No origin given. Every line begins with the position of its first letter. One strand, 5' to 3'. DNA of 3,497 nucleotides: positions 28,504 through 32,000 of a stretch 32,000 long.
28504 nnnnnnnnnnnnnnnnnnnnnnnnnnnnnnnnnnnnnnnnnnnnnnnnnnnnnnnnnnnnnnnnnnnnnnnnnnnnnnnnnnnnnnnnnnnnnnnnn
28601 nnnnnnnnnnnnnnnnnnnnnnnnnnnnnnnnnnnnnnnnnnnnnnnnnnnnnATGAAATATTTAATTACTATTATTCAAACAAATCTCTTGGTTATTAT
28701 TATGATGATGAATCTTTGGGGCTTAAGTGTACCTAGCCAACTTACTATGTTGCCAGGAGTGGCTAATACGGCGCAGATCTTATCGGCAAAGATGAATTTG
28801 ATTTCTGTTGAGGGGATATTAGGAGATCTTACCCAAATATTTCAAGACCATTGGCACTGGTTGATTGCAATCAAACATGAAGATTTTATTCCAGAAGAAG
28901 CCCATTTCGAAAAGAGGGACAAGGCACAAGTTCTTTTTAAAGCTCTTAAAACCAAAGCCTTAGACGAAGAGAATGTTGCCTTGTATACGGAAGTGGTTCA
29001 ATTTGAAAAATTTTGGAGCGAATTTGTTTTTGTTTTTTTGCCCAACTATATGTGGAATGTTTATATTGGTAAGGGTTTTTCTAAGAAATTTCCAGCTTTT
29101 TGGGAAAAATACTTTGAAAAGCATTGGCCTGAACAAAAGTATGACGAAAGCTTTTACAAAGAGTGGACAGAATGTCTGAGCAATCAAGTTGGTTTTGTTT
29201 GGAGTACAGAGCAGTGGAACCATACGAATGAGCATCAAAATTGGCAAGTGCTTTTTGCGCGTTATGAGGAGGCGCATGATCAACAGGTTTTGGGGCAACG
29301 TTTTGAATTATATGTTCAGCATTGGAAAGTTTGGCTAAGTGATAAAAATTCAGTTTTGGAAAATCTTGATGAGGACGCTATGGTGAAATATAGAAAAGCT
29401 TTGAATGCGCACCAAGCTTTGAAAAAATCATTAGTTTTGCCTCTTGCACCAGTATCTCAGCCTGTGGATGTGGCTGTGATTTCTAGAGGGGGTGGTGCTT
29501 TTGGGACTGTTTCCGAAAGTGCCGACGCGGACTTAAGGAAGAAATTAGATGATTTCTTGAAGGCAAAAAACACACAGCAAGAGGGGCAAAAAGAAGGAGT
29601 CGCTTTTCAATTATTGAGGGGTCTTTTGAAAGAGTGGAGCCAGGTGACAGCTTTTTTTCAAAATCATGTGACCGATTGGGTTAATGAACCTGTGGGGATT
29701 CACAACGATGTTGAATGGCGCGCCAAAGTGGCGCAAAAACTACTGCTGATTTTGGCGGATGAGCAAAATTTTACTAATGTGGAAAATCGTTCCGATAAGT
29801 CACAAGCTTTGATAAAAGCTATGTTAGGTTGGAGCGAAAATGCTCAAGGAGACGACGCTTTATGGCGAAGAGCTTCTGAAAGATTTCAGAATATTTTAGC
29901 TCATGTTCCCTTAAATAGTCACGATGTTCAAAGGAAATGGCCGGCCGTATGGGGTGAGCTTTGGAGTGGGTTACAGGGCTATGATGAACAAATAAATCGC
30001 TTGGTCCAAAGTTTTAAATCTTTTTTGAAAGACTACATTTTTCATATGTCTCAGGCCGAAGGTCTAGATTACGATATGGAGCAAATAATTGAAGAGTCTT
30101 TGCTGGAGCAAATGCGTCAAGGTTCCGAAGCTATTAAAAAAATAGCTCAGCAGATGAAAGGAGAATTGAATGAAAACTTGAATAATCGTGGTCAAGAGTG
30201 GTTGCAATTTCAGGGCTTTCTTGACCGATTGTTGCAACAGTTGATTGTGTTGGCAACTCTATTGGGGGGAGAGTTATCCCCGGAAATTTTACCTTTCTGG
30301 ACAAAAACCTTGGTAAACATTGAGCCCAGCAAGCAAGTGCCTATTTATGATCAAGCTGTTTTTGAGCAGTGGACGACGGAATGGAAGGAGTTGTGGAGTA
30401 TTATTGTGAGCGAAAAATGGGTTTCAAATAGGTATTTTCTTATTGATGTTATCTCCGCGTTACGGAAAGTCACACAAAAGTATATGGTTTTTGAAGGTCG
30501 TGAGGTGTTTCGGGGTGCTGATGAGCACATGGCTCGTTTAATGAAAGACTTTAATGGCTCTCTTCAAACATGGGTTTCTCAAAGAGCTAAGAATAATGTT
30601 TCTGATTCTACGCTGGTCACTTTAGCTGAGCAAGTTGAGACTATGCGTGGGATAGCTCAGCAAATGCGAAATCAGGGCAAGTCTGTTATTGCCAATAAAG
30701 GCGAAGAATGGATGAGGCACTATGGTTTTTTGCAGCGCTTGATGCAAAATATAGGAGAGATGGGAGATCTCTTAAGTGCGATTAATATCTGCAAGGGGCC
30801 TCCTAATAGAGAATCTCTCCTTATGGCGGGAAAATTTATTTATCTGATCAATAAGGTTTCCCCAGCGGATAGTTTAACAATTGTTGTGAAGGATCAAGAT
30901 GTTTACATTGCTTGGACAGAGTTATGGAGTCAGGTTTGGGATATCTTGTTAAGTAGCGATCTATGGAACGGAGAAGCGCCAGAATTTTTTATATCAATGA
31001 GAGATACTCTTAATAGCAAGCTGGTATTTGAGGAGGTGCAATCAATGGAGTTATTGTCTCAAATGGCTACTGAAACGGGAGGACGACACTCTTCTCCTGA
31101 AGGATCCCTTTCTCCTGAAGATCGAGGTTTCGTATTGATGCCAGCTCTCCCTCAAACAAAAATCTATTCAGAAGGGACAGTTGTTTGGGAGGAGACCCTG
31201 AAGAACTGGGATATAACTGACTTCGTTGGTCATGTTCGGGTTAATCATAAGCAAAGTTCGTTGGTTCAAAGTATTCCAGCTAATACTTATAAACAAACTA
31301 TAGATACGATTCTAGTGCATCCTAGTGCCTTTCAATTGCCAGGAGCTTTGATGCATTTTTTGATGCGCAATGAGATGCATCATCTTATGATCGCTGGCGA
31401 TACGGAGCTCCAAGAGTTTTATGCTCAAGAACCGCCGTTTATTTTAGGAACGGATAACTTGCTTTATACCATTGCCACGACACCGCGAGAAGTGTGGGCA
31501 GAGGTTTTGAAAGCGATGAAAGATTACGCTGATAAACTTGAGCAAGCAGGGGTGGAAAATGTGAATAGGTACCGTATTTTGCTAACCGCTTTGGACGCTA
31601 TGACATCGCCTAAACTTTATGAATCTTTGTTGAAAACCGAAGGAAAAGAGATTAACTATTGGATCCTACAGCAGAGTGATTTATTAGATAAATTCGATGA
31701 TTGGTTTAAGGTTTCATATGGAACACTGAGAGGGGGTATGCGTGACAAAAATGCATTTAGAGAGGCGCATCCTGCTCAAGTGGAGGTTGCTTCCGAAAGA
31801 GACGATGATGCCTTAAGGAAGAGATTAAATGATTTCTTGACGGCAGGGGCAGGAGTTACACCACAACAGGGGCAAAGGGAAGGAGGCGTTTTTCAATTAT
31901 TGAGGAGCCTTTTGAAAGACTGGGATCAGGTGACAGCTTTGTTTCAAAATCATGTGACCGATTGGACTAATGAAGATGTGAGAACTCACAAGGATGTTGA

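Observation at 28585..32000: Open frame of more than 1,100 codons missing from the ORF track: a giant Trp-rich orphan protein that runs off the window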

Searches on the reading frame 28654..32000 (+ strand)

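Call 5: search_protein_families(library=pfam, proteins=[window:28654-32000:+], max_evalue=1)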
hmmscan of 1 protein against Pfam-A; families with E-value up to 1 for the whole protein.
window:28654-32000:+ (1115 aa): 2 families
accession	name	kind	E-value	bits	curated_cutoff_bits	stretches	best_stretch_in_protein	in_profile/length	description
PF01997.21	Translin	-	0.066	13.6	25.9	1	445-536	4-89/205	Translin family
PF08144.17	CPL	-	0.13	13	22.3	1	475-531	76-131/143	CPL (NUC119) domain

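Call 6: search_protein_families(library=ncbifam, proteins=[window:28654-32000:+], max_evalue=1)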
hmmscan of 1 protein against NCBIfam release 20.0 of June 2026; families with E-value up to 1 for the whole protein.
window:28654-32000:+ (1115 aa): 1 family
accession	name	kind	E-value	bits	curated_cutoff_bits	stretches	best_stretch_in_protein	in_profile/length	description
TIGR00255.1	TIGR00255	hypoth_equivalog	0.052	13.2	167.5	0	448-535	131-214/291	YicC/YloC family endoribonuclease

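Call 8: find_homologous_proteins(query=window:28654-32000:+)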
Query window:28654-32000:+: 7918 candidates shared short words with the query, none scored E <= 0.001.

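Call 9: find_related_loci(query=window:28654-32000:+, collection=genome_contigs, flank=10000)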
Query window:28654-32000:+ (1115 aa) in genome_contigs; peptide patterns used: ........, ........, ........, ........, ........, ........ (x = any residue, [..] = any of these).
6 stretches matched a pattern, but none encodes a relative of the query by tblastn (E <= 1e-3).

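Call 22: search_protein_representatives(protein=window:28654-32000:+)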
Query: 1115 residues. Proteins with E-value up to 0.001 (for the whole library): 1; up to 1e-10: 1; up to 1e-30: 1. The best 1 are listed.
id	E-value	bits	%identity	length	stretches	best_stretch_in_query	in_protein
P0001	2.3e-61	224.5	63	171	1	854-1022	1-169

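Call 24: find_encoding_contigs(protein=P0001, flank=10000)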
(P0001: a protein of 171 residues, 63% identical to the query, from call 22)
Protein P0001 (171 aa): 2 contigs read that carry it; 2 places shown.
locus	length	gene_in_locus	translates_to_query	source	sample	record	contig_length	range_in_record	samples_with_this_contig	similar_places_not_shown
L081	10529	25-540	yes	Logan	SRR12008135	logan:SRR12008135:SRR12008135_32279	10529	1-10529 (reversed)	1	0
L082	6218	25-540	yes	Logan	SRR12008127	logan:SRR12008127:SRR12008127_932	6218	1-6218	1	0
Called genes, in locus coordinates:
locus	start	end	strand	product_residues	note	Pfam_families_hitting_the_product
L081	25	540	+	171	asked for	-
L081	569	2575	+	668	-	PF22745:Nlig-Ia, PF01653:DNA_ligase_aden, PF03120:OB_DNA_ligase, PF03119:DNA_ligase_ZBD (faint), PF14520:HHH_5 (faint), PF12826:HHH_2, PF00533:BRCT, PF12738:PTCB-BRCT (weak)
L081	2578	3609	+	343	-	PF01594:AI-2E_transport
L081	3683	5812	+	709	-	PF03190:Thioredox_DsbH, PF13899:Thioredoxin_7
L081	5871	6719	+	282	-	PF02569:Pantoate_ligase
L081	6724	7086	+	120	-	PF02261:Asp_decarbox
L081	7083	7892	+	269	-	PF03447:NAD_binding_3, PF01958:Asp_DH_C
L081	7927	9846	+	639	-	PF12895:ANAPC3 (faint), PF25062:ARM_TT21_N (faint), PF25063:ARM_TT21_C (faint), PF07719:TPR_2 (faint), PF13424:TPR_12 (faint), PF13428:TPR_14 (faint), PF13432:TPR_16 (faint), PF14559:TPR_19 (faint), +5 more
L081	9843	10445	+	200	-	-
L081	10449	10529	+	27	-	?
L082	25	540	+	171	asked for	-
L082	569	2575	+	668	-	PF22745:Nlig-Ia, PF01653:DNA_ligase_aden, PF03120:OB_DNA_ligase, PF03119:DNA_ligase_ZBD (faint), PF14520:HHH_5 (faint), PF12826:HHH_2, PF00533:BRCT, PF12738:PTCB-BRCT (weak)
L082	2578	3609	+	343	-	PF01594:AI-2E_transport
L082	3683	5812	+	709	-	PF03190:Thioredox_DsbH, PF13899:Thioredoxin_7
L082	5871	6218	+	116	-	?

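Call 27: find_related_loci(query=window:28654-32000:+, collection=metagenome_contigs, flank=10000)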
Query window:28654-32000:+ (1115 aa) in metagenome_contigs; peptide patterns used: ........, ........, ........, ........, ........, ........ (x = any residue, [..] = any of these).
16 stretches matched a pattern, but none encodes a relative of the query by tblastn (E <= 1e-3).

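Call 39: search_solved_structures(query=window:28654-32000:+, max_evalue=10)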
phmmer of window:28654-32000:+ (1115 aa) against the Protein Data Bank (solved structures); distinct sequences matched with E-value up to 10: 0.

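Call 40: search_protein_families(library=padloc, proteins=[window:28654-32000:+], max_evalue=1)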
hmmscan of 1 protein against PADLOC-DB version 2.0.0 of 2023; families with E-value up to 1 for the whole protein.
window:28654-32000:+ (1115 aa): 0 families

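Call 41: search_protein_families(library=phrogs, proteins=[window:28654-32000:+], max_evalue=1)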
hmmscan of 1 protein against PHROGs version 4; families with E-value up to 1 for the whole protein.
window:28654-32000:+ (1115 aa): 0 families

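Call 45: find_homologous_proteins(query=L081:569-2572:+, max_evalue=1e-100)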
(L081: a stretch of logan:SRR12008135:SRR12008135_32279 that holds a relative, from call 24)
Query L081:569-2572:+ (668 aa): 7980 proteins with E <= 1e-100 among 8000 candidates; the best 120 are listed.
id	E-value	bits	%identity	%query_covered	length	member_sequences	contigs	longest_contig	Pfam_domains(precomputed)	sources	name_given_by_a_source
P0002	0.0e+0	1500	100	100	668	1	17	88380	PF12826.14,PF03120.23,PF14520.13,PF01653.24,PF00533.34,PF03119.22,PF22745.3,PF12738.14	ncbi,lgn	-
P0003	1.9e-259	881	62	99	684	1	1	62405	PF12826.14,PF03120.23,PF14520.13,PF01653.24,PF00533.34,PF22745.3,PF12738.14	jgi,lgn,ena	jgi:DNA ligase (NAD+)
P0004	4.8e-223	760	55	94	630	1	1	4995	PF12826.14,PF03120.23,PF14520.13,PF01653.24,PF00533.34,PF03119.22,PF00633.30,PF22745.3,PF12738.14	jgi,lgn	-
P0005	3.3e-221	754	52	97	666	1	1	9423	PF12826.14,PF03120.23,PF14520.13,PF01653.24,PF00533.34,PF03119.22,PF00633.30,PF22745.3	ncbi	-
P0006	1.3e-220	752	51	99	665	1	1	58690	PF12826.14,PF03120.23,PF14520.13,PF01653.24,PF00533.34,PF03119.22,PF16589.13,PF22745.3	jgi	jgi:DNA ligase (NAD+)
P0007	3.7e-217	741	50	99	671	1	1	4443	PF12826.14,PF03120.23,PF14520.13,PF01653.24,PF00533.34,PF12836.14,PF03119.22,PF00633.30,PF22745.3,PF12738.14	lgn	-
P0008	5.9e-214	730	51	99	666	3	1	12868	PF12826.14,PF03120.23,PF14520.13,PF01653.24,PF00533.34,PF03119.22,PF16589.13,PF22745.3,PF12738.14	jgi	-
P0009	7.5e-213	727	51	100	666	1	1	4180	PF12826.14,PF03120.23,PF14520.13,PF01653.24,PF00533.34,PF03119.22,PF16589.13,PF22745.3,PF12738.14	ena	-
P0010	1.2e-212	726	51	96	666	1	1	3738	PF12826.14,PF03120.23,PF14520.13,PF01653.24,PF00533.34,PF03119.22,PF16589.13,PF22745.3,PF12738.14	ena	-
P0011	2.7e-212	725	51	96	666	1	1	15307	PF12826.14,PF03120.23,PF14520.13,PF01653.24,PF00533.34,PF03119.22,PF16589.13,PF22745.3,PF12738.14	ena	-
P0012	3.3e-212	725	51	96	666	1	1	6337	PF12826.14,PF03120.23,PF14520.13,PF01653.24,PF00533.34,PF03119.22,PF16589.13,PF22745.3,PF12738.14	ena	-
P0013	5.9e-212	724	50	100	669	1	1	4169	PF12826.14,PF03120.23,PF14520.13,PF01653.24,PF00533.34,PF03119.22,PF22745.3,PF12738.14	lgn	-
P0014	6.0e-212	724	51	96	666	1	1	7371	PF12826.14,PF03120.23,PF14520.13,PF01653.24,PF00533.34,PF03119.22,PF16589.13,PF22745.3,PF12738.14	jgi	-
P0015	1.1e-211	723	51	96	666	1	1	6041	PF12826.14,PF03120.23,PF14520.13,PF01653.24,PF00533.34,PF03119.22,PF16589.13,PF22745.3,PF12738.14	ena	-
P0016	1.2e-211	723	51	96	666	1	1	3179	PF12826.14,PF03120.23,PF14520.13,PF01653.24,PF00533.34,PF03119.22,PF16589.13,PF22745.3,PF12738.14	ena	-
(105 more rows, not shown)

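Call 46: find_encoding_contigs(protein=P0002, flank=10000, max_places=10)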
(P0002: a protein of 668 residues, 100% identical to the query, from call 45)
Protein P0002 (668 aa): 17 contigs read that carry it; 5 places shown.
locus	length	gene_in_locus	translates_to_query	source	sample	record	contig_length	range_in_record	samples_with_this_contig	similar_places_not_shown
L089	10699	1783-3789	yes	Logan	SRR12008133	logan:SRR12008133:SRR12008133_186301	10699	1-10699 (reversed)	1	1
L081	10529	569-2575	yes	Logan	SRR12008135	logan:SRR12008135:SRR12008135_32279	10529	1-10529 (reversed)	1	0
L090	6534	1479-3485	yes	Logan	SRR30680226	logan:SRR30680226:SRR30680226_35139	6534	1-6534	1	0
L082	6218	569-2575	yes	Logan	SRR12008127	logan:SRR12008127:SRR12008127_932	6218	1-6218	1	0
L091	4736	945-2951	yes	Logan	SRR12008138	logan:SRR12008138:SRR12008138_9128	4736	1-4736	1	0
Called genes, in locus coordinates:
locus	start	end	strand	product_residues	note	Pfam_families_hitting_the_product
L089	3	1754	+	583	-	?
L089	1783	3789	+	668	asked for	PF22745:Nlig-Ia, PF01653:DNA_ligase_aden, PF03120:OB_DNA_ligase, PF03119:DNA_ligase_ZBD (faint), PF14520:HHH_5 (faint), PF12826:HHH_2, PF00533:BRCT, PF12738:PTCB-BRCT (weak)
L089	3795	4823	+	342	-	PF01594:AI-2E_transport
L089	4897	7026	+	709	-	PF03190:Thioredox_DsbH, PF13899:Thioredoxin_7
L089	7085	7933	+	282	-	PF02569:Pantoate_ligase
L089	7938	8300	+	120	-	PF02261:Asp_decarbox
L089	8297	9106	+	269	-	PF03447:NAD_binding_3, PF01958:Asp_DH_C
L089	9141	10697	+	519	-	?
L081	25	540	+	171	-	-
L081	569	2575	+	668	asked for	PF22745:Nlig-Ia, PF01653:DNA_ligase_aden, PF03120:OB_DNA_ligase, PF03119:DNA_ligase_ZBD (faint), PF14520:HHH_5 (faint), PF12826:HHH_2, PF00533:BRCT, PF12738:PTCB-BRCT (weak)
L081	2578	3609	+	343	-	PF01594:AI-2E_transport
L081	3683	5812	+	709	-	PF03190:Thioredox_DsbH, PF13899:Thioredoxin_7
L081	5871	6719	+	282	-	PF02569:Pantoate_ligase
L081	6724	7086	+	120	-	PF02261:Asp_decarbox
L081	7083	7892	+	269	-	PF03447:NAD_binding_3, PF01958:Asp_DH_C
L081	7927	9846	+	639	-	PF12895:ANAPC3 (faint), PF25062:ARM_TT21_N (faint), PF25063:ARM_TT21_C (faint), PF07719:TPR_2 (faint), PF13424:TPR_12 (faint), PF13428:TPR_14 (faint), PF13432:TPR_16 (faint), PF14559:TPR_19 (faint), +5 more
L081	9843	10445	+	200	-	-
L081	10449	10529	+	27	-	?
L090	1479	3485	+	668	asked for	PF22745:Nlig-Ia, PF01653:DNA_ligase_aden, PF03120:OB_DNA_ligase, PF03119:DNA_ligase_ZBD (faint), PF14520:HHH_5 (faint), PF12826:HHH_2, PF00533:BRCT, PF12738:PTCB-BRCT (weak)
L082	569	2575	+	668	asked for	PF22745:Nlig-Ia, PF01653:DNA_ligase_aden, PF03120:OB_DNA_ligase, PF03119:DNA_ligase_ZBD (faint), PF14520:HHH_5 (faint), PF12826:HHH_2, PF00533:BRCT, PF12738:PTCB-BRCT (weak)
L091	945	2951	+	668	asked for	PF22745:Nlig-Ia, PF01653:DNA_ligase_aden, PF03120:OB_DNA_ligase, PF03119:DNA_ligase_ZBD (faint), PF14520:HHH_5 (faint), PF12826:HHH_2, PF00533:BRCT, PF12738:PTCB-BRCT (weak)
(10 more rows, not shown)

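Call 48: predict_structure(protein=window:28654-32000:+)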
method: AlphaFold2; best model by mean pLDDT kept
length: 1115 residues; sequences in the alignment: 1
mean_pLDDT: 35.8   pTM: 0.23
mean pLDDT of the five models: 35.8, 30.6, 28.3, 25.8, 25.4
residues with pLDDT >= 90: 0; 70-90: 0; 50-70: 17; < 50: 1098
segments of 3 or more residues with pLDDT < 50: 1-945, 965-976, 978-980, 985-1055, 1057-1115
pLDDT, mean of each block of 10 residues (from residue 1): 36 43 39 40 37 36 36 34 38 36 38 33 28 26 38 41 42 31 29 36 36 36 34 37 40 35 23 21 27 40 34 32 32 33 34 37 36 37 38 38 38 35 36 34 35 36 37 39 36 38 41 40 41 37 36 32 36 39 36 36 37 35 37 37 35 37 43 40 44 39 34 35 37 34 33 36 36 38 33 28 33 31 28 23 25 28 24 32 33 35 34 27 29 36 47 54 47 44 46 38 34 37 33 33 29 47 38 39 43 38 39 34
secondary structure, 60 per line:
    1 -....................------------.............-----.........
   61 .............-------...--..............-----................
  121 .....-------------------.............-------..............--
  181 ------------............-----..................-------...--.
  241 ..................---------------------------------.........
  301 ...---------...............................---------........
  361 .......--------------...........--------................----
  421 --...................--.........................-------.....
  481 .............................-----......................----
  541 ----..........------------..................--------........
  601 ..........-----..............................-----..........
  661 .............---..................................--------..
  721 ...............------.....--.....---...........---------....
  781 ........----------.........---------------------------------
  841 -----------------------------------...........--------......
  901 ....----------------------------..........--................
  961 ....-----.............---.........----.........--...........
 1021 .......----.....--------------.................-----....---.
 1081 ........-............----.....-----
elements in order (helices of 4 or more, strands of 3 or more residues): H2-21 H34-46 H52-73 H86-99 H105-125 H145-157 H165-178 H193-204 H210-227 H240-258 H292-303 H313-343 H353-367 H382-392 H401-416 H423-441 H444-468 H476-509 H515-536 H545-554 H567-584 H593-610 H616-645 H651-673 H677-710 H719-735 E742-746 E749-753 H757-767 H777-788 H799-807 H876-886 H895-904 H933-942 H945-964 H970-982 H986-994 H999-1007 H1010-1027 H1032-1036 H1051-1067 H1073-1076 H1080-1088 H1090-1101 H1106-1110
